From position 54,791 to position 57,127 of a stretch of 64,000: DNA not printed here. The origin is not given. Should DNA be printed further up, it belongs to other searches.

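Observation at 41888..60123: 18-kb, 12-gene co-directional cluster mixing surface FG-GAP/ASPIC proteins, haem propellers, orphan binding proteins and a cytoplasmic small-molecule module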

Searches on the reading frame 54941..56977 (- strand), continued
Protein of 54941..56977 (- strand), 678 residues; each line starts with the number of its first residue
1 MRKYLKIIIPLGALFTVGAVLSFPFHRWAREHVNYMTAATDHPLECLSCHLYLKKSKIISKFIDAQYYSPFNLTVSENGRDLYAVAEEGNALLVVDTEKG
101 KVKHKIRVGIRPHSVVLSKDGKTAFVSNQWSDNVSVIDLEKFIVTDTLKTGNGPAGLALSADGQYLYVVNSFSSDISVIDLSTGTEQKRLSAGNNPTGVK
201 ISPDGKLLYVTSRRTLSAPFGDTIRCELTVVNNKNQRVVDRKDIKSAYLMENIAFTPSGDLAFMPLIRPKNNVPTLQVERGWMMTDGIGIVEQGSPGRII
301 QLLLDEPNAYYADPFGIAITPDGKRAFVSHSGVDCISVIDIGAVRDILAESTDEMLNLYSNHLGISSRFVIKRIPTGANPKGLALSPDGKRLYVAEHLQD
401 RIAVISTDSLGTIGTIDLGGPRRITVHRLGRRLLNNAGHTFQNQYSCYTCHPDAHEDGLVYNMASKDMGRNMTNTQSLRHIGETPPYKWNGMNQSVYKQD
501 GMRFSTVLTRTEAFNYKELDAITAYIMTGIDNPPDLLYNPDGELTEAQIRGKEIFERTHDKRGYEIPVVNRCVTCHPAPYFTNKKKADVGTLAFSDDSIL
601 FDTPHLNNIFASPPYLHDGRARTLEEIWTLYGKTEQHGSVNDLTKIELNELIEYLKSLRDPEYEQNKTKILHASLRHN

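Call 11: find_encoding_contigs(protein=P0114, flank=10000, max_places=3)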
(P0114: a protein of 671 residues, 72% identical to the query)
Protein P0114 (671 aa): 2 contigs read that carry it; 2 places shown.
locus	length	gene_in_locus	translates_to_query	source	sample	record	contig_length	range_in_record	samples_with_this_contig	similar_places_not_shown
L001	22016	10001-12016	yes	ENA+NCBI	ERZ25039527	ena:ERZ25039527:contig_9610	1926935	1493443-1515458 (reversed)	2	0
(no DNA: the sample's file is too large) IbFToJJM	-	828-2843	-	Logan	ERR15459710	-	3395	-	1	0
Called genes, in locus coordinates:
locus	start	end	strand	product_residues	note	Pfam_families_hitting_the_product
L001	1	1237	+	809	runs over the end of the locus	PF13802:Gal_mutarotas_2, PF01055:Glyco_hydro_31_2nd, PF21365:Glyco_hydro_31_3rd, PF17137:DUF5110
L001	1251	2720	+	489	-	PF00370:FGGY_N, PF02782:FGGY_C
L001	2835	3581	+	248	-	PF00072:Response_reg, PF00486:Trans_reg_C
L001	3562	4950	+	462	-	PF00672:HAMP, PF00512:HisKA, PF02518:HATPase_c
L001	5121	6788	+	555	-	PF01839:FG-GAP (faint), PF13517:FG-GAP_3, PF07593:UnbV_ASPIC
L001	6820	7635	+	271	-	PF01839:FG-GAP (faint), PF13517:FG-GAP_3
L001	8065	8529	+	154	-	PF07593:UnbV_ASPIC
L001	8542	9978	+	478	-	PF18582:HZS_alpha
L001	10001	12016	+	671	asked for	PF03150:CCP_MauG (faint), PF08450:SGL (faint), PF02239:Cytochrom_D1 (faint), PF10282:Lactonase (faint), PF21783:YNCE (faint), PF22494:choice_anch_I (faint), PF24684:Vgb_lyase (faint), PF16819:DUF5074 (weak), +1 more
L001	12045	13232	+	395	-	-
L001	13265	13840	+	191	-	PF01042:Ribonuc_L-PSP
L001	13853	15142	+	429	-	PF13433:Peripla_BP_5 (faint), PF13458:Peripla_BP_6, PF01094:ANF_receptor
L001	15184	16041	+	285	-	PF00793:DAHP_synth_1, PF03102:NeuB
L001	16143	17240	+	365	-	PF13433:Peripla_BP_5 (faint), PF13458:Peripla_BP_6, PF01094:ANF_receptor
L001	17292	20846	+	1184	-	PF13424:TPR_12 (faint), PF13174:TPR_6 (faint), PF13414:TPR_11 (faint), PF00515:TPR_1 (weak), PF07719:TPR_2 (weak), PF13181:TPR_8 (weak), PF13517:FG-GAP_3, PF07593:UnbV_ASPIC, +6 more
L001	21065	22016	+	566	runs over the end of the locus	PF01839:FG-GAP (faint), PF13517:FG-GAP_3, PF07593:UnbV_ASPIC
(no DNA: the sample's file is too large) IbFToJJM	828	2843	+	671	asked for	PF03150:CCP_MauG (faint), PF08450:SGL (faint), PF02239:Cytochrom_D1 (faint), PF10282:Lactonase (faint), PF21783:YNCE (faint), PF22494:choice_anch_I (faint), PF24684:Vgb_lyase (faint), PF16819:DUF5074 (weak), +1 more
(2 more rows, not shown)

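Call 12: find_encoding_contigs(protein=P0005, flank=10000, max_places=3)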
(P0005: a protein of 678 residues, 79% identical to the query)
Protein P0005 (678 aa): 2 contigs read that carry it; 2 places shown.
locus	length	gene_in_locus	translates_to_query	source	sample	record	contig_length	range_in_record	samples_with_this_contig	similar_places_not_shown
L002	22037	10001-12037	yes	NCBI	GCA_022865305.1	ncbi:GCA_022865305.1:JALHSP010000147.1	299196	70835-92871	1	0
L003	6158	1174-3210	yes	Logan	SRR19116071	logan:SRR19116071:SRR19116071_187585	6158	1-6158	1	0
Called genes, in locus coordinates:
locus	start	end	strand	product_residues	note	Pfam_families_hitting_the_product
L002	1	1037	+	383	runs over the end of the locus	PF00589:Phage_integrase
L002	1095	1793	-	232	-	-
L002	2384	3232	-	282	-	PF26550:Tricorn_2nd (weak), PF00930:DPPIV_N (faint), PF07676:PD40 (weak), PF26549:Tricorn_N (weak), PF26550:Tricorn_2nd (weak)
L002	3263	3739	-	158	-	-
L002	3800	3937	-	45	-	-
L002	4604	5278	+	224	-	PF00072:Response_reg, PF00486:Trans_reg_C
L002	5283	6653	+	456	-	PF00672:HAMP, PF00512:HisKA, PF02518:HATPase_c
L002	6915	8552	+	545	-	PF13517:FG-GAP_3, PF01839:FG-GAP (weak), PF13517:FG-GAP_3, PF07593:UnbV_ASPIC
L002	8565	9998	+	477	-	PF26549:Tricorn_N (faint), PF18582:HZS_alpha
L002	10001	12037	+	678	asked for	PF00034:Cytochrom_C (faint), PF03150:CCP_MauG (faint), PF25174:Beta-prop_THOC3 (faint), PF01731:Arylesterase (faint), PF02239:Cytochrom_D1 (weak), PF08450:SGL (faint), PF22494:choice_anch_I (faint), PF21783:YNCE, +3 more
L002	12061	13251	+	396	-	PF07494:Reg_prop (faint)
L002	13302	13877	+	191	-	PF01042:Ribonuc_L-PSP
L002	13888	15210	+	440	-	PF13458:Peripla_BP_6, PF01094:ANF_receptor, PF13433:Peripla_BP_5 (weak)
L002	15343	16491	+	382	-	PF13433:Peripla_BP_5 (weak), PF13458:Peripla_BP_6, PF01094:ANF_receptor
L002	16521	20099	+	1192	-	PF07719:TPR_2 (faint), PF13424:TPR_12 (faint), PF13428:TPR_14 (faint), PF00515:TPR_1 (weak), PF13181:TPR_8 (faint), PF13432:TPR_16 (weak), PF13517:FG-GAP_3, PF07593:UnbV_ASPIC (weak), +4 more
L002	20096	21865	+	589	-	PF13517:FG-GAP_3, PF07593:UnbV_ASPIC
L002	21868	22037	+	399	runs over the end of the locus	PF00733:Asn_synthase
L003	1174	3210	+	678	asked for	PF00034:Cytochrom_C (faint), PF03150:CCP_MauG (faint), PF25174:Beta-prop_THOC3 (faint), PF01731:Arylesterase (faint), PF02239:Cytochrom_D1 (weak), PF08450:SGL (faint), PF22494:choice_anch_I (faint), PF21783:YNCE, +3 more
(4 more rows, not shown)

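Call 17: search_solved_structures(query=window:54941-56977:-, max_evalue=0.001, show_alignments=3)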
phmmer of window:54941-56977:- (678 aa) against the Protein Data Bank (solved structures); distinct sequences matched with E-value up to 0.001: 14.
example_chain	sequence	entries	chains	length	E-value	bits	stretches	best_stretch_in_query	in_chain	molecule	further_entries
5c2v_B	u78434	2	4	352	1.4e-49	172.1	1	67-407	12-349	HYDRAZINE SYNTHASE BETA SUBUNIT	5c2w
1l0q_A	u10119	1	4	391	7.8e-43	149.7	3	124-213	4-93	Surface layer protein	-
5c2v_C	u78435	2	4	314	1.3e-18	69.7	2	423-577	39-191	HYDRAZINE SYNTHASE GAMMA SUBUNIT | Hypothetical (Di heme) protein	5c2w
3bws_A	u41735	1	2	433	7.5e-13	50.7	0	120-212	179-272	protein Lp49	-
3vgz_A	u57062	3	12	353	5.6e-10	41.2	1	71-169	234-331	Uncharacterized protein YncE | PQQ-dependent catabolism-associated beta-propeller protein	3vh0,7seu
3scy_A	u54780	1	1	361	2.4e-07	32.5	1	104-215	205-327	Hypothetical bacterial 6-phosphogluconolactonase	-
3fgb_A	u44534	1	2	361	2e-06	29.5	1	128-214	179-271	uncharacterized protein Q89ZH8_BACTN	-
6igb_A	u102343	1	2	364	1.5e-05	26.5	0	64-179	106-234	Periplasmic gluconolactonase, PpgL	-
6tv2_A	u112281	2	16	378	2.4e-05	25.9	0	154-214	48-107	Protein NirF | Protein NirF,Protein NirF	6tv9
3u4y_A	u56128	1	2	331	0.00015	23.2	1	41-185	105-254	uncharacterized protein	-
4qrj_A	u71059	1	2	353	0.00024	22.5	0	112-213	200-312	putative 6-phosphogluconolactonase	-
3o5c_A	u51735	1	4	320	0.00058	21.3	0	579-661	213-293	Cytochrome c551 peroxidase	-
1iqc_A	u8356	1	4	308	0.0006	21.2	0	592-661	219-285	di-heme peroxidase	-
3hfq_A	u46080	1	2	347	0.00081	20.8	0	103-231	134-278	uncharacterized protein lp_2219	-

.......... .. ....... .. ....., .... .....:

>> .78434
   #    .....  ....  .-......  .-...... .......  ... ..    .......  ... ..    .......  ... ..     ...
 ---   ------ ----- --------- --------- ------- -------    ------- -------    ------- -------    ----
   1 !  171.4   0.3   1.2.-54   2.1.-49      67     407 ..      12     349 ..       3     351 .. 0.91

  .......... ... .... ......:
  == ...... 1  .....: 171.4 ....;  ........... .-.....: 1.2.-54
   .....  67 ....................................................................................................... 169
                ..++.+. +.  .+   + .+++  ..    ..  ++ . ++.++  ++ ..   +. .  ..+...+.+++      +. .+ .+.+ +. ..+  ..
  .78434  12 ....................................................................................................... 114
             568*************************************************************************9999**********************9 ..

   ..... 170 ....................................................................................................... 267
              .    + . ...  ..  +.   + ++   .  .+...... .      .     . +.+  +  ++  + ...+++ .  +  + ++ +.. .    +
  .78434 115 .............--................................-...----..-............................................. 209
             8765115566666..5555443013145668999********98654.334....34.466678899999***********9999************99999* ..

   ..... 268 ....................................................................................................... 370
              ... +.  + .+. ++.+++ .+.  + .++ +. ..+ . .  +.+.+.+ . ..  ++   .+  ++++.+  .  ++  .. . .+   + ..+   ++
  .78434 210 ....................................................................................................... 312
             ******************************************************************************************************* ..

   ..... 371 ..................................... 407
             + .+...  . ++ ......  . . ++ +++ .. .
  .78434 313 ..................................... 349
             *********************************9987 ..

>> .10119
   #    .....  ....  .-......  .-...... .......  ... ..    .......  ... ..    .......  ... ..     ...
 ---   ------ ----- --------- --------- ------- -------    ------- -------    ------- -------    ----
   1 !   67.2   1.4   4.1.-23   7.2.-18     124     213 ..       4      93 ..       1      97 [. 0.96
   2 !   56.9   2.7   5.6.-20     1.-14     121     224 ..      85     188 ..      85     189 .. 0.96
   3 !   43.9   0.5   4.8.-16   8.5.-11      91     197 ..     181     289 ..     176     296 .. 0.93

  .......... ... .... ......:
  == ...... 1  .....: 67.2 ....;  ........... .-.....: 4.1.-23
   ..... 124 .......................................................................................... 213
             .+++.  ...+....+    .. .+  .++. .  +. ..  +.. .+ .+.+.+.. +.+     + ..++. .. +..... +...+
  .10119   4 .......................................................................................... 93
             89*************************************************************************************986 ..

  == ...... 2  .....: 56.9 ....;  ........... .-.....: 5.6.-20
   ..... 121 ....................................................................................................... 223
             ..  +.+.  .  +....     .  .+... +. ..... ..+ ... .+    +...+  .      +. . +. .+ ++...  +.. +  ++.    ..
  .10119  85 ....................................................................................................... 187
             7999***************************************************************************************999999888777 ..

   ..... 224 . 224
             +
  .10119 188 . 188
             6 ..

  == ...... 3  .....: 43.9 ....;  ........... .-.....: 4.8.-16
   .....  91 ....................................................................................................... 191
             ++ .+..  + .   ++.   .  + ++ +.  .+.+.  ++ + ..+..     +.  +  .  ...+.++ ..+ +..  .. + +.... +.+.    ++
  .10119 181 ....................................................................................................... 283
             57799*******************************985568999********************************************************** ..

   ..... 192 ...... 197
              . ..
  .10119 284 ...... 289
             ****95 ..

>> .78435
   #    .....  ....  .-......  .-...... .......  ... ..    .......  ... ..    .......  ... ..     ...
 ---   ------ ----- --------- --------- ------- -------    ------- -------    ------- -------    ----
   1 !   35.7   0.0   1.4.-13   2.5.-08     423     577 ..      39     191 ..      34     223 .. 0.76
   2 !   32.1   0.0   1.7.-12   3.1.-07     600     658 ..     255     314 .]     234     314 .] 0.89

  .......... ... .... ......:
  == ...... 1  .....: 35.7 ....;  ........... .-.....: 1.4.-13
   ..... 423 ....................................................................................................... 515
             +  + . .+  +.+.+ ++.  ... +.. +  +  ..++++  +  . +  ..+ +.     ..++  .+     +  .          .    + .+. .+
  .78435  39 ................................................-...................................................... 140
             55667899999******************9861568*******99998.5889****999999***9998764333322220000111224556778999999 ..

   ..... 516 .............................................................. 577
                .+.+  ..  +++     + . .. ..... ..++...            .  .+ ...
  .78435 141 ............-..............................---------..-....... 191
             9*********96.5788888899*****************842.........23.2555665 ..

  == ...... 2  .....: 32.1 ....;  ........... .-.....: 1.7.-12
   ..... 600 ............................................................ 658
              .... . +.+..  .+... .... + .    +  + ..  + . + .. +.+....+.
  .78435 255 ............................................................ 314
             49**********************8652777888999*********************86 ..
